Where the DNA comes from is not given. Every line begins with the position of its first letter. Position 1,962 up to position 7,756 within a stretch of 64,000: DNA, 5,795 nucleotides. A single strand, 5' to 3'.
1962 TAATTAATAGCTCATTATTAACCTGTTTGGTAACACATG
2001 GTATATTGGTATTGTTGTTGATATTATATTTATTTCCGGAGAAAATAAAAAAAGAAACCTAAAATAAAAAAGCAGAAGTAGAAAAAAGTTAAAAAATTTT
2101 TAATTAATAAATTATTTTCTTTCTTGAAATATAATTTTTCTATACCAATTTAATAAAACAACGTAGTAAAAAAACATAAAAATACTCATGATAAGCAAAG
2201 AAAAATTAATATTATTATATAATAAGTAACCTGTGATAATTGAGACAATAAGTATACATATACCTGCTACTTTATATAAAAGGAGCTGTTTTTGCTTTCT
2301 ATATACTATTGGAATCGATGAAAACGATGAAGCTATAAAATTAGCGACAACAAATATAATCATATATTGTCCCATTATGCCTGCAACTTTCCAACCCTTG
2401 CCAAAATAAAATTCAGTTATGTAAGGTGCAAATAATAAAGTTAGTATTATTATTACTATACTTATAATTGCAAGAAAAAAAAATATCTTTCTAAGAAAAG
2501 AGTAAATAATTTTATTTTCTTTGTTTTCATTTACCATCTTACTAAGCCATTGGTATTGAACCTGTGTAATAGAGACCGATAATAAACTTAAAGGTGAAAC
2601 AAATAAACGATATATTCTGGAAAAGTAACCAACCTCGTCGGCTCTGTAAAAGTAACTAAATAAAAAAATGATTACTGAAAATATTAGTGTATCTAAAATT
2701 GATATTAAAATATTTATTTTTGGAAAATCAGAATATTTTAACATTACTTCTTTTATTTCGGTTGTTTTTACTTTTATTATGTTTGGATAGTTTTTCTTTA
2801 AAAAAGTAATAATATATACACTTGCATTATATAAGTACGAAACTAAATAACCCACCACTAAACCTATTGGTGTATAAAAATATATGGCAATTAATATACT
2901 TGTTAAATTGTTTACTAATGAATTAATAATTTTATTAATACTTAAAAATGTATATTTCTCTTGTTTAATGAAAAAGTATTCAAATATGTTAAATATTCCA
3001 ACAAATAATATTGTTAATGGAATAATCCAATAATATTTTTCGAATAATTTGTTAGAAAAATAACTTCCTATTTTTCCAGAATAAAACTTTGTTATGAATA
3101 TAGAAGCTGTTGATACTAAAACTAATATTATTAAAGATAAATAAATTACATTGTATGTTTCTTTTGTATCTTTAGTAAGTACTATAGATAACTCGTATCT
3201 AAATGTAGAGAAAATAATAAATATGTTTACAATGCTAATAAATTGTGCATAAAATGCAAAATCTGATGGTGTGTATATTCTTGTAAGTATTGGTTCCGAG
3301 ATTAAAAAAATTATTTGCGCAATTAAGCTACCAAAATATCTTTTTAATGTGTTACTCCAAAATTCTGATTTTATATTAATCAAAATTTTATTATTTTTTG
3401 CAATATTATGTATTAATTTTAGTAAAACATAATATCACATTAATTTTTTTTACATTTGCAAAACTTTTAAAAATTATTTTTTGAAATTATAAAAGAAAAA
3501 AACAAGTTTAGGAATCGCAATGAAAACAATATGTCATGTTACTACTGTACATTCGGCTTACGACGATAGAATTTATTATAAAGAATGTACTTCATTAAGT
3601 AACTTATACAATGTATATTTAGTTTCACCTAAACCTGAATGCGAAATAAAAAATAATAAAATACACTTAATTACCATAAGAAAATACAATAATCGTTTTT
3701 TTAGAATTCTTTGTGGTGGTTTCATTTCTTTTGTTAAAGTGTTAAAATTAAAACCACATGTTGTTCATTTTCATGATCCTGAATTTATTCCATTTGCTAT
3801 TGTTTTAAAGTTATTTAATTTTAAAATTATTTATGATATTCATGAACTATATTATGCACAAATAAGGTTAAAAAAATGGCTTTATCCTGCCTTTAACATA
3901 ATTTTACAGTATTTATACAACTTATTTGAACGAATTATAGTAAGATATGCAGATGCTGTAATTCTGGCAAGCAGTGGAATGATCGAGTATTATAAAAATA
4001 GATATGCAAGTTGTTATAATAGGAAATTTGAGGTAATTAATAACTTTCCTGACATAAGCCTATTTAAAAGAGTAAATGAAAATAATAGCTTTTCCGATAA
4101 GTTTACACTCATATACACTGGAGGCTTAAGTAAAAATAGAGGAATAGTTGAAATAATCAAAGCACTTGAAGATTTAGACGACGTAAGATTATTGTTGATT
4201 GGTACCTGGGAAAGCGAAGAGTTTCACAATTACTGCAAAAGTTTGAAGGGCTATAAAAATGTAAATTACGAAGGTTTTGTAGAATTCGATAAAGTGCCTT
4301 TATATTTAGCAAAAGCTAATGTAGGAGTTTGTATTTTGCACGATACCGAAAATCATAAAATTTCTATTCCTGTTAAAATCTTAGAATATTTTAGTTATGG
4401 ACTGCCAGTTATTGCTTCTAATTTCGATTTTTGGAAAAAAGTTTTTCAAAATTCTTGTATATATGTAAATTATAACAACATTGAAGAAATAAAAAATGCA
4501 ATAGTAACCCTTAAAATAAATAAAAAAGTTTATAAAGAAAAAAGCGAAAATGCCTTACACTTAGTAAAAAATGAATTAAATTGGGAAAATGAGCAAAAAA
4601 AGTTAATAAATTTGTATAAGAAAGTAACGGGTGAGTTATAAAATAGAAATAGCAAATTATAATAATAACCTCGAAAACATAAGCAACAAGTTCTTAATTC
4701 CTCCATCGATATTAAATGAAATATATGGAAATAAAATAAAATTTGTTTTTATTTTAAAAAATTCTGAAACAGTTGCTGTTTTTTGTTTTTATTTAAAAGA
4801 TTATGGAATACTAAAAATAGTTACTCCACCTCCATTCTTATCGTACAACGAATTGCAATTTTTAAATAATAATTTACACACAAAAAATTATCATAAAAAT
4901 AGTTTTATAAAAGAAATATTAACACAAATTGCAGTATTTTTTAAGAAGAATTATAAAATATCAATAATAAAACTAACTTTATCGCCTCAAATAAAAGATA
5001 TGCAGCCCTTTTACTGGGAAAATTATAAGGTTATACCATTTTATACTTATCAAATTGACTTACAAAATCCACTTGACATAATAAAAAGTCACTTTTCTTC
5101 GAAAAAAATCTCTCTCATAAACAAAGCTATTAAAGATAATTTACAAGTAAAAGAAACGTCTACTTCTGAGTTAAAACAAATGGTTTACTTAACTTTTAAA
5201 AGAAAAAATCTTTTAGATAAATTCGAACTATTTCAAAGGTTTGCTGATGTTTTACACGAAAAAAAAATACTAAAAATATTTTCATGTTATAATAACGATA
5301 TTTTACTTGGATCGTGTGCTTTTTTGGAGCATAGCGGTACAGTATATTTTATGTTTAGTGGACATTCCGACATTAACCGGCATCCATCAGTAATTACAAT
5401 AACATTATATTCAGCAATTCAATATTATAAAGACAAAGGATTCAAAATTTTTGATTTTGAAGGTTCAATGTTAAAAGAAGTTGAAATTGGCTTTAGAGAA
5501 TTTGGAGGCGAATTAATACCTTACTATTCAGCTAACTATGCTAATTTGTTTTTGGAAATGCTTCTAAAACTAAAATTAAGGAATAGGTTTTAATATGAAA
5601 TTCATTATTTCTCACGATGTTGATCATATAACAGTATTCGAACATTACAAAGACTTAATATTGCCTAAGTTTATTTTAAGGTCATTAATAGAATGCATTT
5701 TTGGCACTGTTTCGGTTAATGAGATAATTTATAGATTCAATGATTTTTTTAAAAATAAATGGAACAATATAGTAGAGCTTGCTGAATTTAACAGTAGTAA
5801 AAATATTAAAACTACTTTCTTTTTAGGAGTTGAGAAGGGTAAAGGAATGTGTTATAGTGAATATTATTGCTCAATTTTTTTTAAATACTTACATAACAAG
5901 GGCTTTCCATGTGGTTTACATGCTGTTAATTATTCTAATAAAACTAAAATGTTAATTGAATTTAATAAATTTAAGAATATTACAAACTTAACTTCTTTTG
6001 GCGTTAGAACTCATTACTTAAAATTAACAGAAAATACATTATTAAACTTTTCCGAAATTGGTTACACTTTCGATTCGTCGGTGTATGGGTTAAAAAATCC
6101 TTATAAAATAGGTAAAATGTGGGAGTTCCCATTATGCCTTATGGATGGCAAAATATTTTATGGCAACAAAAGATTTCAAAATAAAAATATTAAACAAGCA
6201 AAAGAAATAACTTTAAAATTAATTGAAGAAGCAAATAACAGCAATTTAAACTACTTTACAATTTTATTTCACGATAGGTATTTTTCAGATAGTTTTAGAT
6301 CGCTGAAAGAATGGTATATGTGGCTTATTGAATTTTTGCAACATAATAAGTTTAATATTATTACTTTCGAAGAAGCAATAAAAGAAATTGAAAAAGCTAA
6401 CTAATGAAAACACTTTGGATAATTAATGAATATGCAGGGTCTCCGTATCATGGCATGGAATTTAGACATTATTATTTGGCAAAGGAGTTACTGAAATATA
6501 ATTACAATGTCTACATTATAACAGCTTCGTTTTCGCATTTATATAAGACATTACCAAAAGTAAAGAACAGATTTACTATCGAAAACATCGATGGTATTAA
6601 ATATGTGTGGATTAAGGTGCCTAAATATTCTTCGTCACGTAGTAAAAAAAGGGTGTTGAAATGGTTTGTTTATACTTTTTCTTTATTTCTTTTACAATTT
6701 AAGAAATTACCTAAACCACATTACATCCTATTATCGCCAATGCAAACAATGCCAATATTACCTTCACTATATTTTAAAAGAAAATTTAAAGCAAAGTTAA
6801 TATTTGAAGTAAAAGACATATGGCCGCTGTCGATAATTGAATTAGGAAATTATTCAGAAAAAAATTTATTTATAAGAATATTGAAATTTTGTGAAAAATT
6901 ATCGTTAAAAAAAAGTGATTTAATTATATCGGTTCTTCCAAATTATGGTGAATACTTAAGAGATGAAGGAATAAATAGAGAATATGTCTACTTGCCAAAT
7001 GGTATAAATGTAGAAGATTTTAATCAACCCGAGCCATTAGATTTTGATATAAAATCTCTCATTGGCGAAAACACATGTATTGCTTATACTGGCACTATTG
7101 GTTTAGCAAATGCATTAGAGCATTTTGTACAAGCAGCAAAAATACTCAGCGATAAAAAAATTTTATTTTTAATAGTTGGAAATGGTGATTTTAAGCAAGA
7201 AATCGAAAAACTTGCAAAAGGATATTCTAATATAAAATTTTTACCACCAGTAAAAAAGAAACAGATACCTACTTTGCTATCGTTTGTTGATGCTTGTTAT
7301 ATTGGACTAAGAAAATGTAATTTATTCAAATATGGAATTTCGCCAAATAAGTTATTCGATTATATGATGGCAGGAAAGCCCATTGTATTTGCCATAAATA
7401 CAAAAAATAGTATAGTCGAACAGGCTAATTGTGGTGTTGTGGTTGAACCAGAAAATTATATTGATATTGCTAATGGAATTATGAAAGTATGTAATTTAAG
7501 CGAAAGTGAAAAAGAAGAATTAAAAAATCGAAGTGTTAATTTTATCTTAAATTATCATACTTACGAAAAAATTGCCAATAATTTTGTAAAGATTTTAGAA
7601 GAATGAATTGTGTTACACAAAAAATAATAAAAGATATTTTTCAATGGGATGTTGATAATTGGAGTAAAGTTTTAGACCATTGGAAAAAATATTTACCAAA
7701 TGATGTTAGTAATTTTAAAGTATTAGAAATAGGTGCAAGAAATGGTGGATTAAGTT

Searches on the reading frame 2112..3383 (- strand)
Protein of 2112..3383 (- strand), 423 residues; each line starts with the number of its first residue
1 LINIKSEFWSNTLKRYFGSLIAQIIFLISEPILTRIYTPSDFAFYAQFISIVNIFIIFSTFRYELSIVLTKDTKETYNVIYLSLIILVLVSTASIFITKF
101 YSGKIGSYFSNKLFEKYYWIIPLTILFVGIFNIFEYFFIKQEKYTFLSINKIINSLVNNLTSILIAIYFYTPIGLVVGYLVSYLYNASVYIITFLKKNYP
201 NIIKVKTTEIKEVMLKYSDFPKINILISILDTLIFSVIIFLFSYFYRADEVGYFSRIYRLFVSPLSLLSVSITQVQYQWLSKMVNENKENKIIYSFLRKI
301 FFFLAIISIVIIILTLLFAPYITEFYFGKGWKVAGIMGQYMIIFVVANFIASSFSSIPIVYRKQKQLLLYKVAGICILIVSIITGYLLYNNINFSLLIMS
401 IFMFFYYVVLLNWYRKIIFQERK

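Call 65: search_protein_families(library=pfam, proteins=[window:2112-3383:-], max_evalue=0.000001)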
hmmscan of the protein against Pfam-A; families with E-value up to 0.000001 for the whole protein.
window:2112-3383:- (423 aa): 2 families
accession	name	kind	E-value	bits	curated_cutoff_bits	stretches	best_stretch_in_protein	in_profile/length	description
PF13440.11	Polysacc_synt_3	-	4.3e-22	79.2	23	1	32-333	1-290/293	Polysaccharide biosynthesis protein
PF01943.22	Polysacc_synt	-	2.1e-12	47.5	28.2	1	11-283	4-273/274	Polysaccharide biosynthesis protein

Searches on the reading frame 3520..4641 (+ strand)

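Call 65: search_protein_families(library=pfam, proteins=[window:3520-4641:+], max_evalue=0.000001)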
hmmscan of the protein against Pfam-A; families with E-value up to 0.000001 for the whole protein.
window:3520-4641:+ (373 aa): 3 families
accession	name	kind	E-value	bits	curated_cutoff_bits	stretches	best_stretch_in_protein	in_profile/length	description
PF13692.12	Glyco_trans_1_4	-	8e-15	55.8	27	1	195-331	2-139/142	Glycosyl transferases group 1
PF00534.26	Glycos_transf_1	-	2.4e-14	53.7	26.4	1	186-345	7-169/172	Glycosyl transferases group 1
PF13439.12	Glyco_transf_4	-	3.4e-11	43.9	28.5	1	29-179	18-168/170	Glycosyltransferase Family 4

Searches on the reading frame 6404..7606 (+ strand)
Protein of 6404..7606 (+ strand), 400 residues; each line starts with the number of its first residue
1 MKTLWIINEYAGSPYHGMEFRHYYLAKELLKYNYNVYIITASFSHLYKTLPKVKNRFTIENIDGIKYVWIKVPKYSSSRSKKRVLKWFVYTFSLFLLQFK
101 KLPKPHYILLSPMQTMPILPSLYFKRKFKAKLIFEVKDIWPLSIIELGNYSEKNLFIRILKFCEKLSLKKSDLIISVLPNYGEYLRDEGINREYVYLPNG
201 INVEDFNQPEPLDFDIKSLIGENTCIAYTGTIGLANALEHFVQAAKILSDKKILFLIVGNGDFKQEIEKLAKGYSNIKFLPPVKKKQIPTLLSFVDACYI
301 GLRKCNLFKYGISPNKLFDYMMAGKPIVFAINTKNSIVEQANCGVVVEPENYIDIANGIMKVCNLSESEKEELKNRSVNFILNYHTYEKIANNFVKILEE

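Call 65: search_protein_families(library=pfam, proteins=[window:6404-7606:+], max_evalue=0.000001)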
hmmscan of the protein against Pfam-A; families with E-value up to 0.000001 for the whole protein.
window:6404-7606:+ (400 aa): 2 families
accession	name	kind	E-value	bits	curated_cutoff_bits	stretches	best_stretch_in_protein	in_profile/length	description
PF13692.12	Glyco_trans_1_4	-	5.6e-12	46.5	27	1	226-362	4-139/142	Glycosyl transferases group 1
PF00534.26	Glycos_transf_1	-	1.1e-10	41.7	26.4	1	221-370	13-163/172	Glycosyl transferases group 1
